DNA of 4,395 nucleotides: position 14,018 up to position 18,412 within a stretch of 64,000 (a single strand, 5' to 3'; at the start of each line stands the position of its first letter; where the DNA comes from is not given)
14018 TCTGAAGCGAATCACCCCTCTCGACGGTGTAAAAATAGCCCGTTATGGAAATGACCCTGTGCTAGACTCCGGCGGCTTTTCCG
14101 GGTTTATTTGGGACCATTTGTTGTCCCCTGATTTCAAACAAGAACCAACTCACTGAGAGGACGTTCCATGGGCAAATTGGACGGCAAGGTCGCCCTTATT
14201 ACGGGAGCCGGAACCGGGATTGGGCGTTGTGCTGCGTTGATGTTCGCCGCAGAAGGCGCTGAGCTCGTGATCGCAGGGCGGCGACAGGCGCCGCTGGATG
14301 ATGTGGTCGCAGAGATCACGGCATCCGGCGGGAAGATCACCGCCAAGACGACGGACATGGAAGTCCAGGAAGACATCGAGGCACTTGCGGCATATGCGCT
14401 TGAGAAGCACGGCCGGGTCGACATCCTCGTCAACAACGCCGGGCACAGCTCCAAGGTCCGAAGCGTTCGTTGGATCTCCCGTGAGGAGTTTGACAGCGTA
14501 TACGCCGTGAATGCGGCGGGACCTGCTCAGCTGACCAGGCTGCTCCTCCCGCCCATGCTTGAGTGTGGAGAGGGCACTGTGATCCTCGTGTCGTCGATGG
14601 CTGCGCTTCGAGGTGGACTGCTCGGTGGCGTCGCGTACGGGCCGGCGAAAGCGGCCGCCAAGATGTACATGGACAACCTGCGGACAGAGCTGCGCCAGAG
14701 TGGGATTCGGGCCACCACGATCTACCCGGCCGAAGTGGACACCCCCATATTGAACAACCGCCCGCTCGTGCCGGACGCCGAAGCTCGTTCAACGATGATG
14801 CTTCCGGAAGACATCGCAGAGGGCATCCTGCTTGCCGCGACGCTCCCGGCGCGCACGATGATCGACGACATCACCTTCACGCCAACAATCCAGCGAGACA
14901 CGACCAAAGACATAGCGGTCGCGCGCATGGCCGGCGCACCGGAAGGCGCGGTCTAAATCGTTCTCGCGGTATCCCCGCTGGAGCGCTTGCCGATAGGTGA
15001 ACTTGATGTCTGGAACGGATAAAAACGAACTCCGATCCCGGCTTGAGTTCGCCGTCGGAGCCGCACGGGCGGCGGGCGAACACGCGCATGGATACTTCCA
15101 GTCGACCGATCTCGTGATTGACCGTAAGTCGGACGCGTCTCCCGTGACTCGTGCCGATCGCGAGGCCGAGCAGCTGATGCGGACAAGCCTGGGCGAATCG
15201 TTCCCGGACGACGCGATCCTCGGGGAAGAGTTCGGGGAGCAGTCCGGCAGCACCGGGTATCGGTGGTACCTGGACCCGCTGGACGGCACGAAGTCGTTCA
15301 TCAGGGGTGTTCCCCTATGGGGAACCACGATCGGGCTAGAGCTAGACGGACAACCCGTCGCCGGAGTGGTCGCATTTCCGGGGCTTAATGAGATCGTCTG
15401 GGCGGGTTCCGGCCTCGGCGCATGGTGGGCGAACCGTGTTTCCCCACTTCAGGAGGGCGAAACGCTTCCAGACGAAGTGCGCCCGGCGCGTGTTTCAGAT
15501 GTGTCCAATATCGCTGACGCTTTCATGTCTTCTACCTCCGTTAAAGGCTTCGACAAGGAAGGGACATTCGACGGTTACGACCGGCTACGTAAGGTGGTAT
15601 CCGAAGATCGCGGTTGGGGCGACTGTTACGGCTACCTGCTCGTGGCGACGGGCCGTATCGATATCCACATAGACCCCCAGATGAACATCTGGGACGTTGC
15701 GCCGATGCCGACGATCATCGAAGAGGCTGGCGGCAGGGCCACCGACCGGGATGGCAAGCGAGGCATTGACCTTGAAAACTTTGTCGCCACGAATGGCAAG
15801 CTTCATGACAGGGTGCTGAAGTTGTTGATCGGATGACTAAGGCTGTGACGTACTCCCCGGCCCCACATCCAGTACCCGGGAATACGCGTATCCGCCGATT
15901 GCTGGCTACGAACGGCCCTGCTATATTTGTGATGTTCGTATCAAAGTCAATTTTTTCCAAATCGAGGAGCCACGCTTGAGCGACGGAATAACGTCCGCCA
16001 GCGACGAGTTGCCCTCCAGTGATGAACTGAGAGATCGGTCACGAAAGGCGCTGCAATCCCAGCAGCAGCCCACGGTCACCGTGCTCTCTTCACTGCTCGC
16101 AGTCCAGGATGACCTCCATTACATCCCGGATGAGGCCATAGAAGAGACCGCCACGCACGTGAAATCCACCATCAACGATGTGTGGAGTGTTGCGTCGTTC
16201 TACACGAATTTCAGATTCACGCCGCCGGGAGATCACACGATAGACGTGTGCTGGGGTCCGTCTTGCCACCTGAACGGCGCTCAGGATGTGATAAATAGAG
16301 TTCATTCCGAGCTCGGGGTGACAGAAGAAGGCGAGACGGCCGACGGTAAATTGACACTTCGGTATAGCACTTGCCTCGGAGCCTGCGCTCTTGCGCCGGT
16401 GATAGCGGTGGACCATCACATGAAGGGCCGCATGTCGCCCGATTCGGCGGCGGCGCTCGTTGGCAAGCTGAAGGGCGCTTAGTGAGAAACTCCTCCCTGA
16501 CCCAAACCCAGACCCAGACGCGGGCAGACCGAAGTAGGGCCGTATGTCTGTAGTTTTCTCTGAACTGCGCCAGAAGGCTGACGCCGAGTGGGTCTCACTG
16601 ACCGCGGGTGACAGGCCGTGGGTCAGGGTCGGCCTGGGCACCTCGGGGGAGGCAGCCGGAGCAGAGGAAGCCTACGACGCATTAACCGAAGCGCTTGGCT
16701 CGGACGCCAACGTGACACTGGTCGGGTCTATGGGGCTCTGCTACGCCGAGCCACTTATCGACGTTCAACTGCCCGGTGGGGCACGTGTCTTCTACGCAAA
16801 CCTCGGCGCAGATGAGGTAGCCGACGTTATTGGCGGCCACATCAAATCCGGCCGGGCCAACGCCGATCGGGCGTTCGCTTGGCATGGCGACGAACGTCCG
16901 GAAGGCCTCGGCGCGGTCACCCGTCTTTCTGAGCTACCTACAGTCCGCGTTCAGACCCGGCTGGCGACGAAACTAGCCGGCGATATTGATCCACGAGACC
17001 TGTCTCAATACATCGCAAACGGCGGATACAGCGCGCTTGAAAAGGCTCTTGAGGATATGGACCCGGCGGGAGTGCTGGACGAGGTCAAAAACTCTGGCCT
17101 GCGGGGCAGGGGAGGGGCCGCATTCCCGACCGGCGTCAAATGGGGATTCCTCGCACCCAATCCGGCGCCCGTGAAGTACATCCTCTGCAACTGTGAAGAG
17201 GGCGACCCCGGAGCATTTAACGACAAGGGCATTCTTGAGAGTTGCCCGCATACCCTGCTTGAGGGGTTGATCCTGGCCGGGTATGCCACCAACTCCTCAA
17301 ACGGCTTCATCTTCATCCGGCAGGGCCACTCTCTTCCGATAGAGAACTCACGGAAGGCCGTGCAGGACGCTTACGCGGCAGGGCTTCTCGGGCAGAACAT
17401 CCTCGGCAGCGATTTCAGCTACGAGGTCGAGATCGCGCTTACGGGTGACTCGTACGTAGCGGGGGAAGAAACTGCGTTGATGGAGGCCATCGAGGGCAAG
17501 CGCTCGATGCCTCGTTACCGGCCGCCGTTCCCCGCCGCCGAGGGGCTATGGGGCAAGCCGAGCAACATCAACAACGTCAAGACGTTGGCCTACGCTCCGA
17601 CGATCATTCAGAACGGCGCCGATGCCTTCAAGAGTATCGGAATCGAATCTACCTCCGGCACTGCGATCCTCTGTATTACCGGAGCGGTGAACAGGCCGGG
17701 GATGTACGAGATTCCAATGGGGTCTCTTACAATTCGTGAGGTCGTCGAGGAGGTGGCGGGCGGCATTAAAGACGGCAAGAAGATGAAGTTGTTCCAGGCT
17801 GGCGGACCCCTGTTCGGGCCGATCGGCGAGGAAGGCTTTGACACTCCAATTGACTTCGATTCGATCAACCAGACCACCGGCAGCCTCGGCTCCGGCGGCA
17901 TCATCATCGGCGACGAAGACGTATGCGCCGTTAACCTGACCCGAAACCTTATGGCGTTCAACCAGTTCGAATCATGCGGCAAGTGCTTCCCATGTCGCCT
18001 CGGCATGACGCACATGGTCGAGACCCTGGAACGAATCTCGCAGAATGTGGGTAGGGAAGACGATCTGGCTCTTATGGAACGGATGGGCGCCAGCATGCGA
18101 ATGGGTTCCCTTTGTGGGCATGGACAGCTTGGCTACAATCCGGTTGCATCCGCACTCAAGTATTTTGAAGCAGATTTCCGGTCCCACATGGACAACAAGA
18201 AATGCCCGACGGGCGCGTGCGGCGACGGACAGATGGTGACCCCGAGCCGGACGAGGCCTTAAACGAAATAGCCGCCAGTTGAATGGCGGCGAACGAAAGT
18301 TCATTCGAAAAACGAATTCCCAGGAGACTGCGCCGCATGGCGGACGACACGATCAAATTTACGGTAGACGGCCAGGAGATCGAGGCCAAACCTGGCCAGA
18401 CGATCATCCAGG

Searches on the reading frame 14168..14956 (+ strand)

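Call 11: search_protein_families(library=pfam, proteins=[window:14168-14956:+], max_evalue=0.00001)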
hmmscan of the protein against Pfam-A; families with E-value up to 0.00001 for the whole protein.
window:14168-14956:+ (262 aa): 3 families
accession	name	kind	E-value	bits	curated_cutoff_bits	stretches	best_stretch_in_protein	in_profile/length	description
PF00106.31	adh_short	-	1.1e-47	162.5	26.6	1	7-197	1-189/195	short chain dehydrogenase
PF13561.12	adh_short_C2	-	1.5e-32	113.5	27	1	13-208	1-194/236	Enoyl-(Acyl carrier protein) reductase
PF08659.16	KR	-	8.7e-14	52.3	22.6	1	9-185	3-173/180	KR domain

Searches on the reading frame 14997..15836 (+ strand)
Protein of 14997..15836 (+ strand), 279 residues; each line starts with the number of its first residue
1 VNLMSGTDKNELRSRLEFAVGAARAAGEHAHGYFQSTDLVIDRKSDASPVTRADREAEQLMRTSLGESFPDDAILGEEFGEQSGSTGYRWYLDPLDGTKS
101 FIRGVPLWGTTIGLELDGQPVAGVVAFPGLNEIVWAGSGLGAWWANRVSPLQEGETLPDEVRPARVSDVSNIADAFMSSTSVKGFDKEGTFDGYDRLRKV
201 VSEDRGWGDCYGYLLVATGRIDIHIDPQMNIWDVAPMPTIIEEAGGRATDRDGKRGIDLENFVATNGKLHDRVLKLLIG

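Call 12: search_protein_families(library=pfam, proteins=[window:14997-15836:+], max_evalue=0.00001)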
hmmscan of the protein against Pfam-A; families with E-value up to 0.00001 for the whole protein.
window:14997-15836:+ (279 aa): 1 family
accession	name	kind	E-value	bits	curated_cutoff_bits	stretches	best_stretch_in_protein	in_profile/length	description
PF00459.30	Inositol_P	-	2.1e-47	162.3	27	1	12-275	2-264/271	Inositol monophosphatase family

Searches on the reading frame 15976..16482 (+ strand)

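Call 12: search_protein_families(library=pfam, proteins=[window:15976-16482:+], max_evalue=0.00001)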
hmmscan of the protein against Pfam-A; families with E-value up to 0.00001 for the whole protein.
window:15976-16482:+ (168 aa): 1 family
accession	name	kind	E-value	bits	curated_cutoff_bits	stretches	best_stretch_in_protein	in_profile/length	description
PF01257.25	2Fe-2S_thioredx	-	1e-36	126.4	24.8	1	25-165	4-144/145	Thioredoxin-like [2Fe-2S] ferredoxin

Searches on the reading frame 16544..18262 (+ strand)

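Call 12: search_protein_families(library=pfam, proteins=[window:16544-18262:+], max_evalue=0.00001)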
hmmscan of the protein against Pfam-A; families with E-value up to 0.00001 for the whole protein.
window:16544-18262:+ (572 aa): 4 families
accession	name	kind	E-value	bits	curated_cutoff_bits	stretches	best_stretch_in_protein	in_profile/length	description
PF01512.22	Complex1_51K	-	1.6e-36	125.9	31.2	1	181-349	1-146/150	Nuo51 FMN-binding domain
PF10589.14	NADH_4Fe-4S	-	2.7e-25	88.5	23.5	1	465-548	2-85/85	NADH-ubiquinone oxidoreductase-F iron-sulfur binding region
PF10531.15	SLBB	-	1.6e-08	34.7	27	1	377-425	3-53/55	SLBB domain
PF22461.2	SLBB_2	-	6.4e-06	26.6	27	0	377-412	4-39/79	SLBB domain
